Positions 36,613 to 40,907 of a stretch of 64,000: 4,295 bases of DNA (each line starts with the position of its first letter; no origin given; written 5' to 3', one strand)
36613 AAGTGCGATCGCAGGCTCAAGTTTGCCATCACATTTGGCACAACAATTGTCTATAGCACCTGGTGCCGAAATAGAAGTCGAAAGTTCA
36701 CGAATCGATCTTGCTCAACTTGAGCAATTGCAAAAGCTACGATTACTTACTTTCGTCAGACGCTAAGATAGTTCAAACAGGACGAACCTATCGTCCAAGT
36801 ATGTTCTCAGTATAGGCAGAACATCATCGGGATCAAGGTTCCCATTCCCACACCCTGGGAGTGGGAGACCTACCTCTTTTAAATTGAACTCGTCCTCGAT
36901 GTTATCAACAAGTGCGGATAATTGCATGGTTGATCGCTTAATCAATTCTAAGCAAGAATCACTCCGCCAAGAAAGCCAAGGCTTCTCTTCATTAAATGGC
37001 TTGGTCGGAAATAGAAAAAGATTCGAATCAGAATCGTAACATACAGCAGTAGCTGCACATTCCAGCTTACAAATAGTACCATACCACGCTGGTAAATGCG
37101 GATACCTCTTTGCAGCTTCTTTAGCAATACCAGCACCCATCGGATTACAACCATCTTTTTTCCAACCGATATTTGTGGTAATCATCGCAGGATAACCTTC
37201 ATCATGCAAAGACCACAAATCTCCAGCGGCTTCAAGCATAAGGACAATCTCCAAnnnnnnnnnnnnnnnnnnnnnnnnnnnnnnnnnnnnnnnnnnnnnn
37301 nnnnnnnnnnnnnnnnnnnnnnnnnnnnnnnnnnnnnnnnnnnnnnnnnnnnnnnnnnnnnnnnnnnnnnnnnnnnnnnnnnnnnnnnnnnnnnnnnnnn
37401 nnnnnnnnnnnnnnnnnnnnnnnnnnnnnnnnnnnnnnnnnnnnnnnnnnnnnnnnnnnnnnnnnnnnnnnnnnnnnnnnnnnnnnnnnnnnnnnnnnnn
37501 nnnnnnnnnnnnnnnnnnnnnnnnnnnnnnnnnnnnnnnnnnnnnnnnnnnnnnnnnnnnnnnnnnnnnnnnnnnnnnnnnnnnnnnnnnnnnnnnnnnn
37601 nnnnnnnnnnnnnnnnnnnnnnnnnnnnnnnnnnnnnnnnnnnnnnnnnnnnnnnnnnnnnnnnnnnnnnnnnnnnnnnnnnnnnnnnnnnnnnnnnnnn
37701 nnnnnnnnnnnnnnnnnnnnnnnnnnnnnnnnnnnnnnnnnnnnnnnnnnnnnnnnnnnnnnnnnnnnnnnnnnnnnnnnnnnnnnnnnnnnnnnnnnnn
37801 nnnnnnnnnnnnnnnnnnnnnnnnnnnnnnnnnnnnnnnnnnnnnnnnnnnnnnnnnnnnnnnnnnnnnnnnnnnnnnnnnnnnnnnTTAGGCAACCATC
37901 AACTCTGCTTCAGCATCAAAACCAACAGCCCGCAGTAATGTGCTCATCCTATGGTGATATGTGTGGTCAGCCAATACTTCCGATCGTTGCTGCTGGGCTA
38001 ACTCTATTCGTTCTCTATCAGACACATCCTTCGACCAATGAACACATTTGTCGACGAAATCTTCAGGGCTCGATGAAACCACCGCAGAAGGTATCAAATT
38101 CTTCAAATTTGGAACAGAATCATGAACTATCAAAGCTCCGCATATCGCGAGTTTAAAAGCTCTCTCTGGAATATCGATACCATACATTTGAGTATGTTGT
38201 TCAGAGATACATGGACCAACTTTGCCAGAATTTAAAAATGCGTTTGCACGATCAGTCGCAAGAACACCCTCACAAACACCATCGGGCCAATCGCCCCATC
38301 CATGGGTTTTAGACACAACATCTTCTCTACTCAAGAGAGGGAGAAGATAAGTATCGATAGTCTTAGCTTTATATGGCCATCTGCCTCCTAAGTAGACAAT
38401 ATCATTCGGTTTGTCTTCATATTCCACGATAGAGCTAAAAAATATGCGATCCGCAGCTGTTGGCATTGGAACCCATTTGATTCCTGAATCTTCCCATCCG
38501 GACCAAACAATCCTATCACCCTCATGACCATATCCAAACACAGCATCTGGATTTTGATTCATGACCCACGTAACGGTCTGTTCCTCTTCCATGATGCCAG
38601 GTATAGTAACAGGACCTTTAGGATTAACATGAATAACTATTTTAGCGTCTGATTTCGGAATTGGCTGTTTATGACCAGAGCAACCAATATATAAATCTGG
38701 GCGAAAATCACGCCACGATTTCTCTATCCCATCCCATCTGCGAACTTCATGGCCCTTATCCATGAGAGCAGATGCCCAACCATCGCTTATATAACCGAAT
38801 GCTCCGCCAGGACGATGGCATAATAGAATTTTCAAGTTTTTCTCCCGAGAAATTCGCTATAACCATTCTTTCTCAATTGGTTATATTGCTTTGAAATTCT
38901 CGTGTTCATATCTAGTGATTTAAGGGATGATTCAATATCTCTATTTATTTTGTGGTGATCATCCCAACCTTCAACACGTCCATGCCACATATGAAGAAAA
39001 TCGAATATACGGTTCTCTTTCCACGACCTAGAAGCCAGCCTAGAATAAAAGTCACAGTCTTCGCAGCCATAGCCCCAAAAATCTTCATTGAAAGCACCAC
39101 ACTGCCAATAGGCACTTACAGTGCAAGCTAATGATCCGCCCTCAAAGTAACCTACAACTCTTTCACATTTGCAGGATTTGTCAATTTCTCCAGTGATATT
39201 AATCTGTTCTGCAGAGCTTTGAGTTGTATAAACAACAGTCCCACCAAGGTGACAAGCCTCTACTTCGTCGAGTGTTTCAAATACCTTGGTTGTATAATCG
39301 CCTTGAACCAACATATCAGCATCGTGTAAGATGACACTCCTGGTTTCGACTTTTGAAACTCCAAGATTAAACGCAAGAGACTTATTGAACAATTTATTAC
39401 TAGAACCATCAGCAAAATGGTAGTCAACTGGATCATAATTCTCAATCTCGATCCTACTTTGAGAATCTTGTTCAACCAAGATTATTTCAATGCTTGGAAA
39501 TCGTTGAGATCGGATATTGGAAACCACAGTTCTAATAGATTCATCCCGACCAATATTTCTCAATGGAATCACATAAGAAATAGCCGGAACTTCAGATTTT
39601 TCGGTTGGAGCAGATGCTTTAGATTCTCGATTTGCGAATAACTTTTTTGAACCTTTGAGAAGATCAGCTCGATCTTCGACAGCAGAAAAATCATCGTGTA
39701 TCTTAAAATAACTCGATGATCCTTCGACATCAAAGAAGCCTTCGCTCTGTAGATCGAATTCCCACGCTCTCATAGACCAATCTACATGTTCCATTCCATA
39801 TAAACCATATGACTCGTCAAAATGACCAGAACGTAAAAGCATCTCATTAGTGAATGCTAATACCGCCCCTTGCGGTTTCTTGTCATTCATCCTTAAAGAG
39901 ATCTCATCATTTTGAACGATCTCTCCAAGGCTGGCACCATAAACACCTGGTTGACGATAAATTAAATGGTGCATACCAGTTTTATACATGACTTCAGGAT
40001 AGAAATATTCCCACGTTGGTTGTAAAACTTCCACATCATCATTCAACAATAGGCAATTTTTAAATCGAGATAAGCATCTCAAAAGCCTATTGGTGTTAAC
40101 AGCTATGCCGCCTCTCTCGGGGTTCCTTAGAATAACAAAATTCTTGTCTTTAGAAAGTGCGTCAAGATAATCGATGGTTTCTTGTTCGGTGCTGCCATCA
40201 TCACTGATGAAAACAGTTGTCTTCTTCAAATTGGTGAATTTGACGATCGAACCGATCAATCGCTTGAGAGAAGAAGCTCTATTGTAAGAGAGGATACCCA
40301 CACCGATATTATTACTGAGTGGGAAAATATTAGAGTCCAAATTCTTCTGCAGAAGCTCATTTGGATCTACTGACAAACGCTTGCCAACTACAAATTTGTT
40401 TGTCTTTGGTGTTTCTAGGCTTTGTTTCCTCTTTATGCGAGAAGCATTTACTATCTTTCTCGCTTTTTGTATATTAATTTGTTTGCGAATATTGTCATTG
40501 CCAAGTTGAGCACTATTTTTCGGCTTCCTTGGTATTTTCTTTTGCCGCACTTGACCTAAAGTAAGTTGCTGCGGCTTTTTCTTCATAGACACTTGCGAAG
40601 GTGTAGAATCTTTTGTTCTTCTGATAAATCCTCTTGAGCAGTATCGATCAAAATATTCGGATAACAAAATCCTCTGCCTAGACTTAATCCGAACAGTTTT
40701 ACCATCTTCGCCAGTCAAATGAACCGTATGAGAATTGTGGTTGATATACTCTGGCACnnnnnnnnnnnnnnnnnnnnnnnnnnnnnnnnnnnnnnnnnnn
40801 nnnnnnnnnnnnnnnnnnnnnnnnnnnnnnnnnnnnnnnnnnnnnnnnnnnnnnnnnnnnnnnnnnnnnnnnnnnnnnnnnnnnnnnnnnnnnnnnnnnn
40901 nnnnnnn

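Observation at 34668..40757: Glycan-modification gene set: sulfotransferase, macro domain, three glycosyltransferases, plus kdsB, gmd and a GT9-like gene elsewhere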

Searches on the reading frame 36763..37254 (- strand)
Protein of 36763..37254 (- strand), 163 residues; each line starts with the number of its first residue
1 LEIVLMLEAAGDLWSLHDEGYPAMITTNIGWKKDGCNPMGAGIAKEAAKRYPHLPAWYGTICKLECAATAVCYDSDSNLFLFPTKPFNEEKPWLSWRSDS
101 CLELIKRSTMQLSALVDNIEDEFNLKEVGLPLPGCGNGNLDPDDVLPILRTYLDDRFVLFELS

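Call 3: search_protein_families(library=pfam, proteins=[window:36763-37254:-], max_evalue=0.1)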
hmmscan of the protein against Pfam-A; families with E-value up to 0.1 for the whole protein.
window:36763-37254:- (163 aa): 0 families

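Call 6: search_protein_families(library=phrogs, proteins=[window:36763-37254:-], max_evalue=0.01)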
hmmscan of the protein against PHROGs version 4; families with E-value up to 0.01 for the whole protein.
window:36763-37254:- (163 aa): 2 families
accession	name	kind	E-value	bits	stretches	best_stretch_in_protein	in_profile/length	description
phrog_335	-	other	4.9e-19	69.8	1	34-158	80-199/422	phosphatase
phrog_30914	-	unknown function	0.00032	20.8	1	38-153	26-137/371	-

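Call 9: search_protein_families(library=ncbifam, proteins=[window:36763-37254:-], max_evalue=0.05)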
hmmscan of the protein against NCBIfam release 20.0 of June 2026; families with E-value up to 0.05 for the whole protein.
window:36763-37254:- (163 aa): 1 family
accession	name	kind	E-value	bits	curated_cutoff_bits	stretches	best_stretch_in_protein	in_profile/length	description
NF048014.1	antitoxin_DarG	equivalog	2.4e-08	33.7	250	1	39-155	26-137/338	type II toxin-antitoxin system antitoxin DNA ADP-ribosyl glycohydrolase DarG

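Call 50: search_solved_structures(query=window:36763-37254:-, max_evalue=0.1, show_alignments=1)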
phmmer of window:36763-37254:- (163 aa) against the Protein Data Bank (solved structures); distinct sequences matched with E-value up to 0.1: 1.
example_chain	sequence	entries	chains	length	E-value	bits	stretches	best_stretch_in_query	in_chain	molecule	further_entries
5m3i_A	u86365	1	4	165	9e-05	25.5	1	37-146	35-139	RNase III inhibitor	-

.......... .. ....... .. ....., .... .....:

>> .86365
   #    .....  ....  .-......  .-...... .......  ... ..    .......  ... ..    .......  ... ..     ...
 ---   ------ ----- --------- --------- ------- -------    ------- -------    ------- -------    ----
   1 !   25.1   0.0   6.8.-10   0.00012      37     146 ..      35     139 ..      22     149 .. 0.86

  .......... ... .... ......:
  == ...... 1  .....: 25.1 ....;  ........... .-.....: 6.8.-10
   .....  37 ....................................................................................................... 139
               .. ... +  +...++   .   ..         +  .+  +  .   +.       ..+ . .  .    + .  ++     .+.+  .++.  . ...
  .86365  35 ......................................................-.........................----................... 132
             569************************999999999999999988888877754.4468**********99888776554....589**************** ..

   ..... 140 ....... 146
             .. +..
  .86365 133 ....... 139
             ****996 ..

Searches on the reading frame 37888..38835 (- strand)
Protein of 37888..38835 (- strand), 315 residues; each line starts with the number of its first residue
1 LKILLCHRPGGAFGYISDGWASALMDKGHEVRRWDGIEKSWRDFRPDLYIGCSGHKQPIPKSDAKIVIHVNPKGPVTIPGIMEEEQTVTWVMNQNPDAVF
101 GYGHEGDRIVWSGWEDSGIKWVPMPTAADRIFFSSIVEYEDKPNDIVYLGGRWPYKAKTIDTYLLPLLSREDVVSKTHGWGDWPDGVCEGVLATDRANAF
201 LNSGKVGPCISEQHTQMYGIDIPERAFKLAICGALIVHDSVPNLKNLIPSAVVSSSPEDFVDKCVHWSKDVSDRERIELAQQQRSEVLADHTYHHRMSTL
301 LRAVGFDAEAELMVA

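Call 3: search_protein_families(library=pfam, proteins=[window:37888-38835:-], max_evalue=0.1)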
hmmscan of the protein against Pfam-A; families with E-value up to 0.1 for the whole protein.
window:37888-38835:- (315 aa): 1 family
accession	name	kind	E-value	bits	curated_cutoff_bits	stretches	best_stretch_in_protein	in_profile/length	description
PF13524.12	Glyco_trans_1_2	-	2.3e-15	57.3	25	1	178-301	18-143/144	Glycosyl transferase-like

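Call 6: search_protein_families(library=phrogs, proteins=[window:37888-38835:-], max_evalue=0.01)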
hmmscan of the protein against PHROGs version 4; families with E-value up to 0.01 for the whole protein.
window:37888-38835:- (315 aa): 0 families

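Call 9: search_protein_families(library=ncbifam, proteins=[window:37888-38835:-], max_evalue=0.05)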
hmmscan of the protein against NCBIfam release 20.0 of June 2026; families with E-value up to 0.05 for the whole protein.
window:37888-38835:- (315 aa): 0 families

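Call 25: search_solved_structures(query=window:37888-38835:-, max_evalue=1)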
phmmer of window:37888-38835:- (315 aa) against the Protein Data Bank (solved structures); distinct sequences matched with E-value up to 1: 0.

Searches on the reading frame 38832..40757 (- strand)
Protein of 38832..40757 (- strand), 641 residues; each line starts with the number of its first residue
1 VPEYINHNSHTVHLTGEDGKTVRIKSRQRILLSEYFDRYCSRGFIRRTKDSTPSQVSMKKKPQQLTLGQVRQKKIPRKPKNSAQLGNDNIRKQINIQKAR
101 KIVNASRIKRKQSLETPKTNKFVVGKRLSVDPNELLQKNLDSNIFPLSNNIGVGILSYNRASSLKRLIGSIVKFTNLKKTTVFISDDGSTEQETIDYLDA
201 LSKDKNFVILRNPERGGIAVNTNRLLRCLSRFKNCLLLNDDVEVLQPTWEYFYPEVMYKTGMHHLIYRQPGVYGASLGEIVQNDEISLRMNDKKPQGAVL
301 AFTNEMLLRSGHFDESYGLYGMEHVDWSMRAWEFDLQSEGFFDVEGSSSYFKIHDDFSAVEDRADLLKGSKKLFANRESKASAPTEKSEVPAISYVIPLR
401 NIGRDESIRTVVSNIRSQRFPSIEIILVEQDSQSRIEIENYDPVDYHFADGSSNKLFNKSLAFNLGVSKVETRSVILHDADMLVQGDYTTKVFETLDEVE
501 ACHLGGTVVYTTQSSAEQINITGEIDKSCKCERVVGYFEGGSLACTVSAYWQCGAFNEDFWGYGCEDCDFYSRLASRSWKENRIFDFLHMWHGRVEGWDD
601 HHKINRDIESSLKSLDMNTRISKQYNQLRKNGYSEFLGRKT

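Call 3: search_protein_families(library=pfam, proteins=[window:38832-40757:-], max_evalue=0.1)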
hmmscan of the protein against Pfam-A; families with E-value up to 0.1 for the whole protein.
window:38832-40757:- (641 aa): 4 families
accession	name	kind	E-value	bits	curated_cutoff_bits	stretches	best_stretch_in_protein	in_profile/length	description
PF00535.33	Glycos_transf_2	-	2.8e-17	63.6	23.3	2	154-251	3-98/168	Glycosyl transferase family 2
PF10111.15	Glyco_tranf_2_2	-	6.9e-10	39.3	27.3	1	394-577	1-202/276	Glycosyltransferase like family 2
PF02709.20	Glyco_transf_7C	-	6.8e-09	35.7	23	1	538-583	19-64/78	N-terminal domain of galactosyltransferase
PF13641.12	Glyco_tranf_2_3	-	0.0003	21.3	27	0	151-247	3-101/230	Glycosyltransferase like family 2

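Call 6: search_protein_families(library=phrogs, proteins=[window:38832-40757:-], max_evalue=0.01)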
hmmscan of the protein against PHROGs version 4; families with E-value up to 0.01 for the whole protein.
window:38832-40757:- (641 aa): 5 families
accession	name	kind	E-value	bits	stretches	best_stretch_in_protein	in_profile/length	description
phrog_2456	-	moron, auxiliary metabolic gene and host takeover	5.5e-20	73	1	149-358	3-199/239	glycosyltransferase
phrog_1579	-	moron, auxiliary metabolic gene and host takeover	2.1e-12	47.8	1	148-362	19-218/482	glycosyltransferase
phrog_15655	-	unknown function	7e-10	39.7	1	392-626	6-263/276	-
phrog_26327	-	unknown function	6.7e-09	36.4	1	474-603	100-242/331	-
phrog_1721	-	moron, auxiliary metabolic gene and host takeover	0.00025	21.9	1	450-589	42-189/232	galactosyl transferase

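Call 9: search_protein_families(library=ncbifam, proteins=[window:38832-40757:-], max_evalue=0.05)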
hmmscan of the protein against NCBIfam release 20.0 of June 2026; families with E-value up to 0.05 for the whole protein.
window:38832-40757:- (641 aa): 8 families
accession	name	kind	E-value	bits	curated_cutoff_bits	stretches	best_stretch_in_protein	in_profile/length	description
TIGR03937.1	PgaC_IcaA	equivalog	7.1e-08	31.8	422.3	1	379-490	33-144/407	poly-beta-1,6-N-acetyl-D-glucosamine synthase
NF041875.1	EPS_EpsD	equivalog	3.6e-07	29.9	370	1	155-245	5-93/325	exopolysaccharide biosynthesis glycosyltransferase EpsD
NF038299.1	EPS_HpsN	equivalog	9.4e-06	24.8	425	1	391-508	1-119/317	hormogonium polysaccharide biosynthesis glycosyltransferase HpsN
TIGR03965.1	mycofact_glyco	equivalog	1.6e-05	24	280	1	382-578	65-267/467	mycofactocin biosynthesis glycosyltransferase MftF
NF007482.0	PRK10073.1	equivalog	1.9e-05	23.8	423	1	388-494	3-108/334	glycosyltransferase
NF050050.1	ProtGlycPglI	equivalog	8.3e-05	22.1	500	1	151-327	4-182/306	GalNAc(5)-diNAcBac-PP-undecaprenol beta-1,3-glucosyltransferase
TIGR04242.1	nodulat_NodC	equivalog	0.0034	16.4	550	0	148-215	47-116/395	chitooligosaccharide synthase NodC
NF050819.1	PolSacchBiosHfsG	equivalog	0.012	14.9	500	0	310-331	180-201/302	polysaccharide biosynthesis protein HfsG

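Call 24: search_solved_structures(query=window:38832-40757:-, max_evalue=0.01, show_alignments=2)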
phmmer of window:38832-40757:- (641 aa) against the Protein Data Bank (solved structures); distinct sequences matched with E-value up to 0.01: 8.
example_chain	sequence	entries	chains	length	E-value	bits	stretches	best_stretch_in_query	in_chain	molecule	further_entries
1tvy_A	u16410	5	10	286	0.0021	19.8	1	509-583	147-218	Beta-1,4-galactosyltransferase 1 | beta-1,4-galactosyltransferase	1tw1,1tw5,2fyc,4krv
1yro_B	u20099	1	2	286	0.0029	19.3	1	509-582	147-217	BETA-1,4-GALACTOSYLTRANSFERASE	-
1nmm_B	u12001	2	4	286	0.0031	19.2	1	509-582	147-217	BETA-1,4-GALACTOSYLTRANSFERASE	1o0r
1nf5_B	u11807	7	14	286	0.0031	19.2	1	509-582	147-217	beta-1,4-galactosyltransferase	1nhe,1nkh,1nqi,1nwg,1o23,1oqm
1fr8_A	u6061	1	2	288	0.0032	19.1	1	509-582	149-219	BETA 1,4 GALACTOSYLTRANSFERASE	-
1fgx_A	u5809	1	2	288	0.0032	19.1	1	509-582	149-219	BETA 1,4 GALACTOSYLTRANSFERASE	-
2z87_A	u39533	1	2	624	0.0051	18.5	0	297-432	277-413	Chondroitin synthase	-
2z86_A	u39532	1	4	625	0.0051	18.5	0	297-432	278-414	Chondroitin synthase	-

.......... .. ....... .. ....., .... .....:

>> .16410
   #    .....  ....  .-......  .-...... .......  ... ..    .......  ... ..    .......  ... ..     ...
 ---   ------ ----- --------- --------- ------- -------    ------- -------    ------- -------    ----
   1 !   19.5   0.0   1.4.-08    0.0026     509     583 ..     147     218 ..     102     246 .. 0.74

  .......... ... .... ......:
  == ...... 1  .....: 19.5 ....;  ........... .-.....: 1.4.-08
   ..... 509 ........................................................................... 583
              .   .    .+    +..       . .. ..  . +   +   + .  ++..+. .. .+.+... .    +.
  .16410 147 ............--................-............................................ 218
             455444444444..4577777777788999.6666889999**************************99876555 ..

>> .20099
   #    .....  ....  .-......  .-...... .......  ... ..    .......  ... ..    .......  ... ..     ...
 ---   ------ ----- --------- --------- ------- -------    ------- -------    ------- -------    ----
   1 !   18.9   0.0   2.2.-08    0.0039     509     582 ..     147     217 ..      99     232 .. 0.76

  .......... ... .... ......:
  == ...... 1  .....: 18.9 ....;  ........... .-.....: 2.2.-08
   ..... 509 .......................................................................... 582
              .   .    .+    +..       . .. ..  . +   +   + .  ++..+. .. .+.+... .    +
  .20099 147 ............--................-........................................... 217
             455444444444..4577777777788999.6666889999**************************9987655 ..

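Call 30: search_solved_structures(query=A3, max_evalue=0.01, show_alignments=0)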
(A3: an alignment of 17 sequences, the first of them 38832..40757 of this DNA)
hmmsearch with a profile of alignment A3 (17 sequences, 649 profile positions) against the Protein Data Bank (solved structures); distinct sequences matched with E-value up to 0.01: 18.
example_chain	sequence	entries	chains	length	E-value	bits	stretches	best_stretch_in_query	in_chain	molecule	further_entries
2z87_A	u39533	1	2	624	4.8e-08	35.1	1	525-587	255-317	Chondroitin synthase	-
2z86_A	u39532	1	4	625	4.8e-08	35.1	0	525-587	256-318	Chondroitin synthase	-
1yro_B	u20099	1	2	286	2e-07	33.1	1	541-584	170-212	BETA-1,4-GALACTOSYLTRANSFERASE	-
1tvy_A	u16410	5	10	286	2e-07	33.1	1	541-604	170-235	Beta-1,4-galactosyltransferase 1 | beta-1,4-galactosyltransferase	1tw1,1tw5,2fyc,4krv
1nmm_B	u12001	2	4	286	8.8e-07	31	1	541-584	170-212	BETA-1,4-GALACTOSYLTRANSFERASE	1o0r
1fr8_A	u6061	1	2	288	1.1e-06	30.6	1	541-584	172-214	BETA 1,4 GALACTOSYLTRANSFERASE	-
1fgx_A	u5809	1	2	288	1.1e-06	30.6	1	541-584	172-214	BETA 1,4 GALACTOSYLTRANSFERASE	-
1nf5_B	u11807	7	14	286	1.1e-06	30.6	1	541-584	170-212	beta-1,4-galactosyltransferase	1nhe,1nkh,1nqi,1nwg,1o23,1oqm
2ae7_A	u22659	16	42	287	1.8e-06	30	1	541-603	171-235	Beta-1,4-galactosyltransferase 1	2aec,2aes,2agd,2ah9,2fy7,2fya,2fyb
1pzt_A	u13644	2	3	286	3.7e-06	28.9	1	541-584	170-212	Beta-1,4-galactosyltransferase 1 | BETA-1,4-GALACTOSYLTRANSFERASE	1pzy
4l41_C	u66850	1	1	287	6.1e-06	28.2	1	541-583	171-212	Beta-1,4-galactosyltransferase 1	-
6fwu_A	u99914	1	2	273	7.1e-06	28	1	541-583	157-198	Beta-1,4-galactosyltransferase 1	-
6fwt_A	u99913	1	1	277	7.5e-06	27.9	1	541-583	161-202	Beta-1,4-galactosyltransferase 1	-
4irp_A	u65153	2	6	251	1.1e-05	27.3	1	545-584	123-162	Beta-1,4-galactosyltransferase 7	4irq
2fyd_B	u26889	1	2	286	1.5e-05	26.9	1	541-584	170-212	beta-1,4-galactosyltransferase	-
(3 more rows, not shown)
